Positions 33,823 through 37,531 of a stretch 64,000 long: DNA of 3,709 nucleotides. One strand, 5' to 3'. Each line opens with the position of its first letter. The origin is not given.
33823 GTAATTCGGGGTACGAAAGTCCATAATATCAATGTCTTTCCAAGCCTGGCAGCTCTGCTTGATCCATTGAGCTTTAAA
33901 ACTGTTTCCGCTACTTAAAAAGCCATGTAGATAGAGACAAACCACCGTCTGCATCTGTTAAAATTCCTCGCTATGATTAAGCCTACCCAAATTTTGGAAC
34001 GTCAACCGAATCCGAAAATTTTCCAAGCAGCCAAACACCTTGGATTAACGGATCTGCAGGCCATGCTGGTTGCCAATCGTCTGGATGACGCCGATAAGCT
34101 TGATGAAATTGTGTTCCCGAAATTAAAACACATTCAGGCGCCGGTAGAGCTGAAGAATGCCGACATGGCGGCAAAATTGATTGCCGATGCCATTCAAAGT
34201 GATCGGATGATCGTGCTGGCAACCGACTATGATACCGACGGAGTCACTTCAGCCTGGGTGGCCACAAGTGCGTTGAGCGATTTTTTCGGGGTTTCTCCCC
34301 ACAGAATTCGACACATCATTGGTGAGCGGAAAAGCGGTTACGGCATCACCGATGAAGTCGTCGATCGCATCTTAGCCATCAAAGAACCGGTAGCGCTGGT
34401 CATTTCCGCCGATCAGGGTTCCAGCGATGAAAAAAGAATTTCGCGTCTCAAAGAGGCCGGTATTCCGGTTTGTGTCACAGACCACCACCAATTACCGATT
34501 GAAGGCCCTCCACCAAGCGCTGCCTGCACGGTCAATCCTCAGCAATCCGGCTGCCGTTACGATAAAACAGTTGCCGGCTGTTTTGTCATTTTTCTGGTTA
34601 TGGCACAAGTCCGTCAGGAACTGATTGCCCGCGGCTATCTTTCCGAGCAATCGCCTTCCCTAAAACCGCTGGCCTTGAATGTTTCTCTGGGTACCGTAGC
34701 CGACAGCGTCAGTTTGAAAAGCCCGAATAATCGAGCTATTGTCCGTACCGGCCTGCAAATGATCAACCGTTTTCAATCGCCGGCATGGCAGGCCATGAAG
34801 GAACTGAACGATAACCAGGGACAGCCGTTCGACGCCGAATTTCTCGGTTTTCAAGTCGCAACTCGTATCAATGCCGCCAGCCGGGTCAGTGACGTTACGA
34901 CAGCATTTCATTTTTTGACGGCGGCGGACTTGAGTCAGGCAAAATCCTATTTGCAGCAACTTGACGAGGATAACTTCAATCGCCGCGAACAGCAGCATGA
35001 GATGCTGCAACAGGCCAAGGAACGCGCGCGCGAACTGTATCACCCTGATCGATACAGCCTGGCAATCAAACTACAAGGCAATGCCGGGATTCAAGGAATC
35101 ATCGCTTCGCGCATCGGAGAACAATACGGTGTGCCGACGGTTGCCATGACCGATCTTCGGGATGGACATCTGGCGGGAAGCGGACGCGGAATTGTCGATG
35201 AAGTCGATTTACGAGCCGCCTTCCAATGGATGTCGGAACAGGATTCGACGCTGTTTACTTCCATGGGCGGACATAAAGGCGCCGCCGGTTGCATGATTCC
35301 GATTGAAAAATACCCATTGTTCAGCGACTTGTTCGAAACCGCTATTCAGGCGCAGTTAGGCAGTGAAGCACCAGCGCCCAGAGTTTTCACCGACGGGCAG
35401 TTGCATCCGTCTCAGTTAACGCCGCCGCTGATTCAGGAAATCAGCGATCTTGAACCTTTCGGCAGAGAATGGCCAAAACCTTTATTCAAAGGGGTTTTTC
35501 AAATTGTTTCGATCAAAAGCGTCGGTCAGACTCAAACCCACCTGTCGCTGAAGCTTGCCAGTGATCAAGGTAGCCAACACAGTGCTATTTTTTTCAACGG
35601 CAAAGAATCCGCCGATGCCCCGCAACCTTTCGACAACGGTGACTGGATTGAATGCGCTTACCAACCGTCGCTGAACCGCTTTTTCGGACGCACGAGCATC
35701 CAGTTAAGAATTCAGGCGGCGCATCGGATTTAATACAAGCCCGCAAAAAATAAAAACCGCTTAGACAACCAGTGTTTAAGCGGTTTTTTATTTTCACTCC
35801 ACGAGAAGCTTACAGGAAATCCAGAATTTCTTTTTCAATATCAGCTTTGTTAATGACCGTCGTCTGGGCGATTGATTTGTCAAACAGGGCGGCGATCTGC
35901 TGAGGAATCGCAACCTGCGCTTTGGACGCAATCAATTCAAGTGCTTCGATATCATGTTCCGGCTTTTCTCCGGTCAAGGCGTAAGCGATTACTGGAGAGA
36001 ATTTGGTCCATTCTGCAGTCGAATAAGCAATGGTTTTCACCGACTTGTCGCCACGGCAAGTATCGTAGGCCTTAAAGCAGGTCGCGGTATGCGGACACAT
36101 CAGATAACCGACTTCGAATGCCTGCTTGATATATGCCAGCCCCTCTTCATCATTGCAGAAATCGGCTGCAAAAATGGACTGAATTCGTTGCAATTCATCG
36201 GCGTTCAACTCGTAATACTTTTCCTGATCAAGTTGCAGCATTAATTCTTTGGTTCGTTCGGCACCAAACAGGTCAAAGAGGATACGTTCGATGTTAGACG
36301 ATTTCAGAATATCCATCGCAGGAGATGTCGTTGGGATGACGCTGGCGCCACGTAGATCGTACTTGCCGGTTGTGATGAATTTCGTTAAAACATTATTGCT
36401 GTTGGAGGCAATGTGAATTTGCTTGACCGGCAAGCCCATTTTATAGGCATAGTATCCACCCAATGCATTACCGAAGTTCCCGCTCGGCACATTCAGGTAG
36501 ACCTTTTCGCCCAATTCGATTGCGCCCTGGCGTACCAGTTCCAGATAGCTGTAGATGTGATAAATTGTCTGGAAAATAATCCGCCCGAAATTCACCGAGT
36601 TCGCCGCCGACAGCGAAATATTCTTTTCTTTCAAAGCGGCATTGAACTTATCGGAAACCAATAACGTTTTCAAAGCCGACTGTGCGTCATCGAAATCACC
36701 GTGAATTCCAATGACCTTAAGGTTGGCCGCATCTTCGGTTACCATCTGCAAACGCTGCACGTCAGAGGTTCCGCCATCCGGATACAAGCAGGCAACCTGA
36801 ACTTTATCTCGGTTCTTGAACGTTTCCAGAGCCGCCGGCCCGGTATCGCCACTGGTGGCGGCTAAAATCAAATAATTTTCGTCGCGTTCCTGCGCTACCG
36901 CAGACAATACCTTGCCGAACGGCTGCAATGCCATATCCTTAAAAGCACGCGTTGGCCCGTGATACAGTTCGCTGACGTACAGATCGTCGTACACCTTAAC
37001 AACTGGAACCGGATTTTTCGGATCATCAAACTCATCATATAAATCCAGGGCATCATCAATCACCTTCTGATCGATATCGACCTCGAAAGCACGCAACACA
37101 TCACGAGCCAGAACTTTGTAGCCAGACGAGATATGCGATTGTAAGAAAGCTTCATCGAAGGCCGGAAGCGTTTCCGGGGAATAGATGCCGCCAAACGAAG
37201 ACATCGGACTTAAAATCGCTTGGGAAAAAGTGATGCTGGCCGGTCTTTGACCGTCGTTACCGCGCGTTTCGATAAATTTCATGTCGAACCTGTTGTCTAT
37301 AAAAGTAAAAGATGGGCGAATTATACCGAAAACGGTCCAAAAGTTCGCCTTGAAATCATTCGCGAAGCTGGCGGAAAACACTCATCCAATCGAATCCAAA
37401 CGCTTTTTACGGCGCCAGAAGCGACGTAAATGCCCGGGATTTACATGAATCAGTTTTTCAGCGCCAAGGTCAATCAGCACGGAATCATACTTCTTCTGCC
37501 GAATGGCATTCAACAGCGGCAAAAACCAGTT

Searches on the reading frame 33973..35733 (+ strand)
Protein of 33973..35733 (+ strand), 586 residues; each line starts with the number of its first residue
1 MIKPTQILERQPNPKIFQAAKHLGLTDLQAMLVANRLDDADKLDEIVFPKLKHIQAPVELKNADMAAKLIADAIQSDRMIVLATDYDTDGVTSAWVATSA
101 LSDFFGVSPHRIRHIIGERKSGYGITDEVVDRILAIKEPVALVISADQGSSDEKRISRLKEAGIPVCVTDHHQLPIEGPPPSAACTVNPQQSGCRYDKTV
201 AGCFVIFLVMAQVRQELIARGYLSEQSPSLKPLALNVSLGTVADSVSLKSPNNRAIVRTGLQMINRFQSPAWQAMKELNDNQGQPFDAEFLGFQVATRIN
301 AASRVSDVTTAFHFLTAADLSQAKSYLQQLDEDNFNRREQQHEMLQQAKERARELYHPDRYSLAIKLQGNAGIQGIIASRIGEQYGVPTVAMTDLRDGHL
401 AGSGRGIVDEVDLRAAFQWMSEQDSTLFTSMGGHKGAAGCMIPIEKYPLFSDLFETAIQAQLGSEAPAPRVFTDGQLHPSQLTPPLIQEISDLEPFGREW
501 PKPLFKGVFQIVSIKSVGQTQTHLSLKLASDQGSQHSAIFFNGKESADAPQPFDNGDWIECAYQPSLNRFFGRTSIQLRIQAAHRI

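Call 28: search_protein_families(library=pfam, proteins=[window:33973-35733:+])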
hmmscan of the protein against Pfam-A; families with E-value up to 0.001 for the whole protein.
window:33973-35733:+ (586 aa): 3 families
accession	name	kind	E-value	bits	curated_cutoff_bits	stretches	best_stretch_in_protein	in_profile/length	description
PF17768.7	RecJ_OB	-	9.7e-25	87.2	27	1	473-581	1-106/107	RecJ OB domain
PF01368.27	DHH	-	2.2e-13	51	28.1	1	80-214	2-106/125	DHH family, N-terminal domain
PF02272.25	DHHA1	-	3.4e-08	34.3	25.9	1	367-459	11-101/102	DHHA1 domain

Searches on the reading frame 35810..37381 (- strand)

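Call 28: search_protein_families(library=pfam, proteins=[window:35810-37381:-])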
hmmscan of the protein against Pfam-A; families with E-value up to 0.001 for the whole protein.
window:35810-37381:- (523 aa): 2 families
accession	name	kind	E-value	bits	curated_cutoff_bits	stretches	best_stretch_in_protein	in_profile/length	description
PF00291.31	PALP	-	1e-09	38.6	35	1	134-372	24-234/295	Pyridoxal-phosphate dependent enzyme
PF14821.11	Thr_synth_N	-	2.2e-08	34.6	25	1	35-108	1-71/79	Threonine synthase N terminus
